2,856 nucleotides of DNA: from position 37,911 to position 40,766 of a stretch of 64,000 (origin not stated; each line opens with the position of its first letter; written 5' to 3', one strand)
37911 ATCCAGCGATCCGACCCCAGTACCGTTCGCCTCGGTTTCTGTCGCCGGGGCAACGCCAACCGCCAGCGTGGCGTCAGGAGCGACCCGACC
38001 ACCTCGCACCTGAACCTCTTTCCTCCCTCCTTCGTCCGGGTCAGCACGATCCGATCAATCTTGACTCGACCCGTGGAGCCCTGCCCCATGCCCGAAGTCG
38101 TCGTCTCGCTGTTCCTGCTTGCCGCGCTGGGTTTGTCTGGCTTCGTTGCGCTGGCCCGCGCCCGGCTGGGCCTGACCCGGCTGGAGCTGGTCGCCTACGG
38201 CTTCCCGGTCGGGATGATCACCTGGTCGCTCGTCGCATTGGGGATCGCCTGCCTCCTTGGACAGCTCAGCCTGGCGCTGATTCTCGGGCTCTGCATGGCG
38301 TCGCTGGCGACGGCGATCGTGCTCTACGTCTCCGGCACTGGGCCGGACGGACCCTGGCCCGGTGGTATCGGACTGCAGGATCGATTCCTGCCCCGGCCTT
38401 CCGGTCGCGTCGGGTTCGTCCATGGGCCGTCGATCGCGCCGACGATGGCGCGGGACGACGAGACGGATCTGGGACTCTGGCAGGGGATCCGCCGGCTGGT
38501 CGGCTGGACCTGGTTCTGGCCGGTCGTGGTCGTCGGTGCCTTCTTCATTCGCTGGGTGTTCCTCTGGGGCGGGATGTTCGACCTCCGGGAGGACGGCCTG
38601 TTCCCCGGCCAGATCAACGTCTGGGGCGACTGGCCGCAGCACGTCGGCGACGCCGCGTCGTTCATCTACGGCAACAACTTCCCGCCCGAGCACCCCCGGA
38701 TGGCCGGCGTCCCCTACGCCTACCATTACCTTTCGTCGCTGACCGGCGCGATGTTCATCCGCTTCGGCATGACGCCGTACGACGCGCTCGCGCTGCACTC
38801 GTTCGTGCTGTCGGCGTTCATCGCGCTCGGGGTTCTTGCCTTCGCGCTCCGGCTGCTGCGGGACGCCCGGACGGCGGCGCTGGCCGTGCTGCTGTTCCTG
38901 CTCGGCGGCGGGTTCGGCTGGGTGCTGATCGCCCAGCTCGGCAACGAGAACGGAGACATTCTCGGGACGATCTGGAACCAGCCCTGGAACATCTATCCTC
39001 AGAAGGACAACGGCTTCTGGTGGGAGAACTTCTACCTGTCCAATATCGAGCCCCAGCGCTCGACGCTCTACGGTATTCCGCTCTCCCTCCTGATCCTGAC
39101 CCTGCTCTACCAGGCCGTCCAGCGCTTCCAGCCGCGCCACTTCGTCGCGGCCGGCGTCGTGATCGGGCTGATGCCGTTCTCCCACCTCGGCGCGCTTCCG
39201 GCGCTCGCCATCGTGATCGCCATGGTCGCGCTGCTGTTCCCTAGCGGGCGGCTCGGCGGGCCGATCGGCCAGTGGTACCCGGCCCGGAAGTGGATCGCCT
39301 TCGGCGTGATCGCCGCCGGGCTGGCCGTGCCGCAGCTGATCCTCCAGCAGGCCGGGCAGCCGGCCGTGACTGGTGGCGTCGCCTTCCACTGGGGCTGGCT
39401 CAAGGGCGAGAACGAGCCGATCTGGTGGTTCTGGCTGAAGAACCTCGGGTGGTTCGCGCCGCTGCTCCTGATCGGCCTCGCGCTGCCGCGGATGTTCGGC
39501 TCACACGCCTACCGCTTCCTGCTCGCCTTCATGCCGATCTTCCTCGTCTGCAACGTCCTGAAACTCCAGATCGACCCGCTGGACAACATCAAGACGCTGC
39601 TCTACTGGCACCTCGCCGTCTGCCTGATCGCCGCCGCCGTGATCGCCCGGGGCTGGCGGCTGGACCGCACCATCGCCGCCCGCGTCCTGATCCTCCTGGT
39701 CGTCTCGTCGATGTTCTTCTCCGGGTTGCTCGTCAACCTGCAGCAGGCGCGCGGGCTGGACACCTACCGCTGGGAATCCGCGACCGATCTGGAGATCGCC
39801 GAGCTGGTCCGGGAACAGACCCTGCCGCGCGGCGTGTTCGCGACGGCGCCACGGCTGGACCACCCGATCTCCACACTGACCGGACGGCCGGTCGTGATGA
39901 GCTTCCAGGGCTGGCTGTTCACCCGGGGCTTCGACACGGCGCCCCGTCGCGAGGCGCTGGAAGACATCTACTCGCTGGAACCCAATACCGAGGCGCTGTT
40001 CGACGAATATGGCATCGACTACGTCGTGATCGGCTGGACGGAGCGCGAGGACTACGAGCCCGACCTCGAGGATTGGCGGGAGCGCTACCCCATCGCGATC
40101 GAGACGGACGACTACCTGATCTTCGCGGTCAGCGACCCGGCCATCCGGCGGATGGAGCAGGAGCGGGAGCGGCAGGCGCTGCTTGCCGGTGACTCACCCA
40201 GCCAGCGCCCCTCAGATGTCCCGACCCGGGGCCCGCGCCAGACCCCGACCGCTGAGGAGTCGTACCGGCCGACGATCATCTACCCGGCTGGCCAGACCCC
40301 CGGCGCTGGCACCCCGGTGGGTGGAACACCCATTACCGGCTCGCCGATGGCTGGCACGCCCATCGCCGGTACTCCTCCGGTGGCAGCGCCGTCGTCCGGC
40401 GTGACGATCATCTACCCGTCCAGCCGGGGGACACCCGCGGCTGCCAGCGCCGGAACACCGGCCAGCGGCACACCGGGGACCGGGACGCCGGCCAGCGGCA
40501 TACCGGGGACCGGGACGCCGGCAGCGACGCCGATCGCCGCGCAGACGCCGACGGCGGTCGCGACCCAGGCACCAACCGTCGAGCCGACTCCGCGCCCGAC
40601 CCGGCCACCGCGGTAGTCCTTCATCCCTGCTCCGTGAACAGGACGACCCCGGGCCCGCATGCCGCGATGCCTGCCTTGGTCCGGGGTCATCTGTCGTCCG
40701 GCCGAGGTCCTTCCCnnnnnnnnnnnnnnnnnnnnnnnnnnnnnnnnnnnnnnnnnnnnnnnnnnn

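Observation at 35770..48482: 13-kb block of giant polytopic membrane proteins around a polyprenol-phosphate-mannose synthase: candidate undescribed extracytoplasmic mannosylation / glycopolymer assembly system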

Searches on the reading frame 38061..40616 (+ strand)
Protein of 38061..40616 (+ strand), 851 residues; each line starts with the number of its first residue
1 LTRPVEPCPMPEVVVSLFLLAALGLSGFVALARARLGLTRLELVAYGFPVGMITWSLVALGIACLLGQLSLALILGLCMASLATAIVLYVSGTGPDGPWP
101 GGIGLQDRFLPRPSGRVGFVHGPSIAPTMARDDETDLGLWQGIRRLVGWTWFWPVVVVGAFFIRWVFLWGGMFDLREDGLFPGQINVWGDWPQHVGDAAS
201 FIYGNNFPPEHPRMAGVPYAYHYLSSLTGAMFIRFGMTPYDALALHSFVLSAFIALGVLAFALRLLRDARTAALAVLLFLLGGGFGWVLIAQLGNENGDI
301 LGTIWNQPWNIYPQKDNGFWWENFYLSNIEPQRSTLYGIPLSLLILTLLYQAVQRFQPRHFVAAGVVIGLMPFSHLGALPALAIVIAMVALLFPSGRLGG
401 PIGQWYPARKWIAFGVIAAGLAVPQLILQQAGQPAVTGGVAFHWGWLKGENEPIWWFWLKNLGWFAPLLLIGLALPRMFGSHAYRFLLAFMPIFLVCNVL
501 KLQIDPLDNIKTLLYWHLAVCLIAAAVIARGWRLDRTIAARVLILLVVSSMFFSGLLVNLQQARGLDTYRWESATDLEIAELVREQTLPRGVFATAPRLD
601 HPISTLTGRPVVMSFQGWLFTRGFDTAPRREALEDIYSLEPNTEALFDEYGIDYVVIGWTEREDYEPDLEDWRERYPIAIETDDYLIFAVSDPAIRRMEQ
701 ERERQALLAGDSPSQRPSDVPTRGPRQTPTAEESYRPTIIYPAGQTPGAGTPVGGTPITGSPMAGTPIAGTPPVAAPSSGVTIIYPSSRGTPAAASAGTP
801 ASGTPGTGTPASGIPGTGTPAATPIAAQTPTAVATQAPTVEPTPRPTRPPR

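Call 4: search_protein_families(library=pfam, proteins=[window:38061-40616:+], max_evalue=0.01)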
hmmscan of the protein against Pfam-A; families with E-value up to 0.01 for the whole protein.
window:38061-40616:+ (851 aa): 0 families

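Call 5: search_protein_families(library=ncbifam, proteins=[window:38061-40616:+], max_evalue=0.01)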
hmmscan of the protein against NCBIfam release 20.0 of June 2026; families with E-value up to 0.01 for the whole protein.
window:38061-40616:+ (851 aa): 0 families

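Call 8: search_solved_structures(query=window:38061-40616:+, max_evalue=1)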
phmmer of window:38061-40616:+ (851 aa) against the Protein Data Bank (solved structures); distinct sequences matched with E-value up to 1: 0.

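Call 20: search_protein_families(library=pfam, proteins=[window:38061-40616:+], max_evalue=10)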
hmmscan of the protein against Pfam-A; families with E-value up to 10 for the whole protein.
window:38061-40616:+ (851 aa): 1 family
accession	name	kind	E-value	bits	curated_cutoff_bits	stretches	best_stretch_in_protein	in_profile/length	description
PF10034.15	Dpy19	-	0.14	10.8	27.2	1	516-613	450-547/653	Q-cell neuroblast polarisation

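Call 21: find_homologous_proteins(query=window:38061-40616:+, max_evalue=0.001)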
Query window:38061-40616:+ (851 aa): 163 proteins with E <= 0.001 among 8000 candidates; the best 120 are listed.
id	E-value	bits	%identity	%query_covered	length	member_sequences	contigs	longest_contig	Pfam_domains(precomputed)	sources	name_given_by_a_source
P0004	0.0e+0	1927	100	99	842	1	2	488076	-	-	-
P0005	0.0e+0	1262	74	90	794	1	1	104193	-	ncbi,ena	-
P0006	0.0e+0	1230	77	82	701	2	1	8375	-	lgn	-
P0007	0.0e+0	1212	68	99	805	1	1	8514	-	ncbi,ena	-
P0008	0.0e+0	1200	70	90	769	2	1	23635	-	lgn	-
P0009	0.0e+0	1163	69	90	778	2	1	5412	-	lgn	-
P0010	2.4e-212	726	53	78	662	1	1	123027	-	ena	-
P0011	3.9e-157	543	43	80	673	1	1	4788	-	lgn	-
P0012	7.8e-156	539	44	78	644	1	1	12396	-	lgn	-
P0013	1.2e-155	538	44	79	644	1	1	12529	-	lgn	-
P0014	2.1e-154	534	44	80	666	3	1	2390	-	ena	-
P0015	6.5e-152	526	44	78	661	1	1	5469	-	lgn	-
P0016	7.0e-150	519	43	79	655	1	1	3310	-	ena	-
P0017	1.0e-143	499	42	81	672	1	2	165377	-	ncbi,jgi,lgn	jgi:hypothetical protein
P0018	5.1e-143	496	42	79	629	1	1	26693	-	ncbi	-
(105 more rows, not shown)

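Call 23: find_encoding_contigs(protein=P0005, flank=10000, max_places=3)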
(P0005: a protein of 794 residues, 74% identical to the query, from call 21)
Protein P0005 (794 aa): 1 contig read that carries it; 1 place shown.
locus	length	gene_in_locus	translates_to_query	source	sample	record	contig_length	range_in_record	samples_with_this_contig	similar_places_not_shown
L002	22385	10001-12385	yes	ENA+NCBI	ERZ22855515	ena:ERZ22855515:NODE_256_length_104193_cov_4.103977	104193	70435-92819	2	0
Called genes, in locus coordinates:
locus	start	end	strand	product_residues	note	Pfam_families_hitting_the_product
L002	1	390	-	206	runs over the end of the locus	PF00440:TetR_N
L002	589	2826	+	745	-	PF03176:MMPL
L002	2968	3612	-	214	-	PF10706:Aminoglyc_resit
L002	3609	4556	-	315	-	PF01636:APH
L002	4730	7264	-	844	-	PF13520:AA_permease_2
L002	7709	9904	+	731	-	-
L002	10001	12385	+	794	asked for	-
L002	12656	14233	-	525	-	PF00749:tRNA-synt_1c, PF19269:Anticodon_2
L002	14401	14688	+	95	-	-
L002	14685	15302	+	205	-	-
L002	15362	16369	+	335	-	PF04471:Mrr_cat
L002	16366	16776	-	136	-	PF01850:PIN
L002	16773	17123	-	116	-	-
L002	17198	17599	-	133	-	PF01850:PIN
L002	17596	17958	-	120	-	-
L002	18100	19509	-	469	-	PF10396:TrmE_N, PF12631:MnmE_helical, PF01926:MMR_HSR1, PF02421:FeoB_N (weak)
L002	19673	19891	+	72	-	-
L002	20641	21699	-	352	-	PF00294:PfkB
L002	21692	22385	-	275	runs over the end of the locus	PF14804:Jag_N (weak), PF13083:KH_KhpA-B, PF01424:R3H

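Call 24: find_encoding_contigs(protein=P0010, flank=10000, max_places=3)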
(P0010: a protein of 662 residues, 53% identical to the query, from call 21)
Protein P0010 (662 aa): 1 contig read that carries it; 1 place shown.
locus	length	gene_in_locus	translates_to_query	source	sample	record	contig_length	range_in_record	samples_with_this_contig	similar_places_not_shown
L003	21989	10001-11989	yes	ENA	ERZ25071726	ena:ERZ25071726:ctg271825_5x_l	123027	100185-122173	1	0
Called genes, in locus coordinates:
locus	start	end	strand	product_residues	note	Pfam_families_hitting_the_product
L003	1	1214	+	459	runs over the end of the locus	PF10396:TrmE_N, PF12631:MnmE_helical, PF01926:MMR_HSR1, PF02421:FeoB_N (faint)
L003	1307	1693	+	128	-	-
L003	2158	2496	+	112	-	-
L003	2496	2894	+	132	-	PF01850:PIN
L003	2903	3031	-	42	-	PF12773:DZR (weak), PF13248:Zn_ribbon_3 (weak), PF13240:Zn_Ribbon_1 (weak)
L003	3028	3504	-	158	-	-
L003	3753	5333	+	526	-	PF00749:tRNA-synt_1c, PF19269:Anticodon_2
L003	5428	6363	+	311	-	PF00581:Rhodanese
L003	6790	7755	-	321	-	PF01244:Peptidase_M19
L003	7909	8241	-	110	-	PF12680:SnoaL_2 (weak)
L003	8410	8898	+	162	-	PF12802:MarR_2 (weak)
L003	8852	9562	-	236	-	PF10706:Aminoglyc_resit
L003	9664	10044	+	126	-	-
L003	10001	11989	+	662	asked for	-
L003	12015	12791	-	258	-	PF13641:Glyco_tranf_2_3 (weak), PF00535:Glycos_transf_2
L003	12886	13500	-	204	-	-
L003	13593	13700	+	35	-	-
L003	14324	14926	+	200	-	-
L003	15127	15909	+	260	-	-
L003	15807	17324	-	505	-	-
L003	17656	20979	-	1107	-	PF13231:PMT_2, PF02366:PMT, PF16192:PMT_4TMC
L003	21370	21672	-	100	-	PF01609:DDE_Tnp_1, PF13586:DDE_Tnp_1_2 (weak)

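Call 27: find_related_loci(query=A1, collection=genome_contigs, flank=10000)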
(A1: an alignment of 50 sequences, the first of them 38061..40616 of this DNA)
Query A1 (851 aa) in genome_contigs; peptide patterns used: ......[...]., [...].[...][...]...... (x = any residue, [..] = any of these).
599 stretches matched a pattern (row limit reached: there are more); 537 encode a relative of the query (tblastn E <= 1e-3); the best 80 are kept; 80 distinct loci.
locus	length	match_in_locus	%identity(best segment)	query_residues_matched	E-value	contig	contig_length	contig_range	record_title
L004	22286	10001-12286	74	10-772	0e+0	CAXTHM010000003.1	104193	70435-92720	MAG TPA_asm: uncultured Thermomicrobiales bacterium isolate public_SRR11456914_metawrap_bin.19 genome assembly, contig:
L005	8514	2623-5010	68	10-838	0e+0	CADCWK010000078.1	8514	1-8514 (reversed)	MAG: uncultured Thermomicrobiales bacterium isolate AVDCRST_MAG33 genome assembly, contig: NODE1818, whole genome shotgu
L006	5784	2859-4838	40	3-704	2e-139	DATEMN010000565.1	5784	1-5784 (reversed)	MAG TPA_asm: Pseudonocardiaceae bacterium isolate SMAG_U8943 k141_2428608, whole genome shotgun sequence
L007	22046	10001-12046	41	2-697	3e-137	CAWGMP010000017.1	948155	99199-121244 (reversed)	MAG: uncultured Actinomycetota bacterium isolate MFD01213.bin.1.138 genome assembly, contig: contig_3240, whole genome s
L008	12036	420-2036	44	155-699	7e-136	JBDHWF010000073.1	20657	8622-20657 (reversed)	MAG: Chloroflexia bacterium isolate AS-MESO-3CA.85 NODE_11135_length_20657_cov_5.114869, whole genome shotgun sequence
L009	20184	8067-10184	40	2-716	2e-133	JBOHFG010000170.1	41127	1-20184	MAG: Pseudonocardiaceae bacterium isolate TC-B3_maxbin2.bin.12 k127_166724, whole genome shotgun sequence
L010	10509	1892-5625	39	3-690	7e-131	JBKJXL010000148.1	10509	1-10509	MAG: Candidatus Limnocylindrales bacterium isolate swi_bin.173 k127_13161094, whole genome shotgun sequence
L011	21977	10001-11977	41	10-690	2e-127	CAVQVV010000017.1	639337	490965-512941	MAG: uncultured Actinomycetota bacterium isolate MFD09603.bin.2.97 genome assembly, contig: contig_51997, whole genome s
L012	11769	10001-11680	44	154-730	3e-125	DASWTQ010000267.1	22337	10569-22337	MAG TPA_asm: Herpetosiphonaceae bacterium isolate SMAG_U3579 k141_188046, whole genome shotgun sequence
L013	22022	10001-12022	41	12-692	3e-123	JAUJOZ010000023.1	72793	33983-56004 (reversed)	MAG: Thermomicrobiales bacterium isolate YX3bin31 opera_contig_652, whole genome shotgun sequence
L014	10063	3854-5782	37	19-690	4e-123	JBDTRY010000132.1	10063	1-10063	MAG: Acidobacteriota bacterium isolate cluster3_bin.258 NODE_30775_length_10063_cov_10.247902, whole genome shotgun sequ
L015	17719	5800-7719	37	41-705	1e-122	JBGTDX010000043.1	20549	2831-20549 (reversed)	MAG: Thermoanaerobaculia bacterium isolate JTS-RE153 k141_2719114, whole genome shotgun sequence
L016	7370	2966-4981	37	2-722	2e-120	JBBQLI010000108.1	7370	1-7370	MAG: Candidatus Limnocylindrales bacterium isolate Co_metawrap_508 Cmw_508_k141_15119016_length_7370_cov_12.9934, whole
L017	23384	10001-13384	40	154-690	5e-119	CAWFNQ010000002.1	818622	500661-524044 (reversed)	MAG: uncultured Chloroflexia bacterium isolate MFD03975.bin.2.115 genome assembly, contig: contig_29836, whole genome sh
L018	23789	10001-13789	38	9-697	3e-117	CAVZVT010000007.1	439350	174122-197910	MAG: uncultured Chloroflexia bacterium isolate MFD02134.bin.2.46 genome assembly, contig: contig_9546, whole genome shot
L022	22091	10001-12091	36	13-694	2e-117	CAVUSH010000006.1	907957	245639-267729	MAG: uncultured Chloroflexia bacterium isolate MFD05942.bin.2.270 genome assembly, contig: contig_6407, whole genome sho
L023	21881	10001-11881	35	27-690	1e-112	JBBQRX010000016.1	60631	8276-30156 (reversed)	MAG: Candidatus Limnocylindrales bacterium isolate Co_metawrap_1715 Cmw_1715_k141_29088281_length_60631_cov_20.9987, who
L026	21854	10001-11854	37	38-690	4e-109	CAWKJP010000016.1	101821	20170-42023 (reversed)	MAG: uncultured Chloroflexia bacterium isolate MFD01872.bin.2.196 genome assembly, contig: contig_50580, whole genome sh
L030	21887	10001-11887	36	27-690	7e-107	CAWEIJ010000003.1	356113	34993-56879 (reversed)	MAG: uncultured Chloroflexia bacterium isolate MFD06435.bin.2.178 genome assembly, contig: contig_23982, whole genome sh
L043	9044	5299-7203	35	109-737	9e-90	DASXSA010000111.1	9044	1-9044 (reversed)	MAG TPA_asm: Candidatus Limnocylindrales bacterium isolate SMAG_U4654 k141_4143556, whole genome shotgun sequence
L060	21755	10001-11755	30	131-691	9e-63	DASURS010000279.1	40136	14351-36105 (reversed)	MAG TPA_asm: Pyrinomonadaceae bacterium isolate SMAG_U1713 k141_65850, whole genome shotgun sequence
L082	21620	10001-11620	31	178-688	6e-61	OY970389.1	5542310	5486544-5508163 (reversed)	MAG: Pyrinomonadaceae bacterium isolate MFD09206.bin.c.1 genome assembly, chromosome: 1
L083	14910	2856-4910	29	3-693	2e-60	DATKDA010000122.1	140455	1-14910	MAG TPA_asm: Pyrinomonadaceae bacterium isolate SMAG_U14460 k141_3240476, whole genome shotgun sequence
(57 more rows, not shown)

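Call 39: search_solved_structures(query=A1, max_evalue=10)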
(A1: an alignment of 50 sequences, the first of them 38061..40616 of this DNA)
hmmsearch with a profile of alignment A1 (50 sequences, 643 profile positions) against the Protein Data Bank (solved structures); distinct sequences matched with E-value up to 10: 5.
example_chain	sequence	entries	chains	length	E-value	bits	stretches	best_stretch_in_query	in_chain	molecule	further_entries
5ibx_A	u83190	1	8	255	0.25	12.9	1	591-622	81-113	Triosephosphate isomerase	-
4y8f_A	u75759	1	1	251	0.44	12.1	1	592-618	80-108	Triosephosphate Isomerase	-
3m9y_A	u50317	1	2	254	0.83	11.1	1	573-624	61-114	Triosephosphate isomerase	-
3uwu_A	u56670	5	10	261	0.87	11.1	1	573-624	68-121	Triosephosphate isomerase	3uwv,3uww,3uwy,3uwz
1b9b_A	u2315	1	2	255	1.8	10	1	595-630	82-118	PROTEIN (TRIOSEPHOSPHATE ISOMERASE)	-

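Call 40: predict_structure(alignment_id=A1)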
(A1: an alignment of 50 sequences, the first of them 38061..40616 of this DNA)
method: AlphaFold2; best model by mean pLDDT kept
length: 851 residues; sequences in the alignment: 50
mean_pLDDT: 82.4   pTM: 0.82
mean pLDDT of the five models: 82.4, 81.0, 80.9, 80.4, 80.2
residues with pLDDT >= 90: 600; 70-90: 55; 50-70: 48; < 50: 148
segments of 3 or more residues with pLDDT < 50: 113-128, 729-851
pLDDT, mean of each block of 10 residues (from residue 1): 62 97 98 92 97 98 97 98 95 59 57 43 48 70 90 97 95 94 89 96 97 93 95 97 97 98 96 98 95 96 94 93 91 93 98 95 98 94 97 85 84 97 93 77 94 96 97 96 98 98 93 97 98 97 97 94 92 96 97 97 97 95 94 98 98 98 98 98 98 98 93 56 50 41 32 29 30 28 25 29 33 32 28 29 37 40
secondary structure, 60 per line:
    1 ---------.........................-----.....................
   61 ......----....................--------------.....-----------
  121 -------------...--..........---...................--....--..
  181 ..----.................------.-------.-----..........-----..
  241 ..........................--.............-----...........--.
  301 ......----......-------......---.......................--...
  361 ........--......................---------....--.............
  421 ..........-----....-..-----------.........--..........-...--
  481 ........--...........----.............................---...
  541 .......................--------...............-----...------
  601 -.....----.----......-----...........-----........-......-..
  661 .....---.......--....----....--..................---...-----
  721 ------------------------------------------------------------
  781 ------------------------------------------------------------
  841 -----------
elements in order (helices of 4 or more, strands of 3 or more residues): H10-34 H40-66 H71-90 H105-109 H139-148 H152-170 E173-176 E179-182 H187-203 H224-233 H239-266 H269-281 H287-297 H300-306 H311-316 H324-329 H333-355 H358-368 H371-392 H402-405 H408-430 H436-439 H454-462 H465-474 H481-488 H491-499 H506-534 H538-563 H574-586 E592-594 H602-606 H616-621 H627-637 H643-650 E652-657 H659-665 H669-675 E678-681 E686-689 H692-709
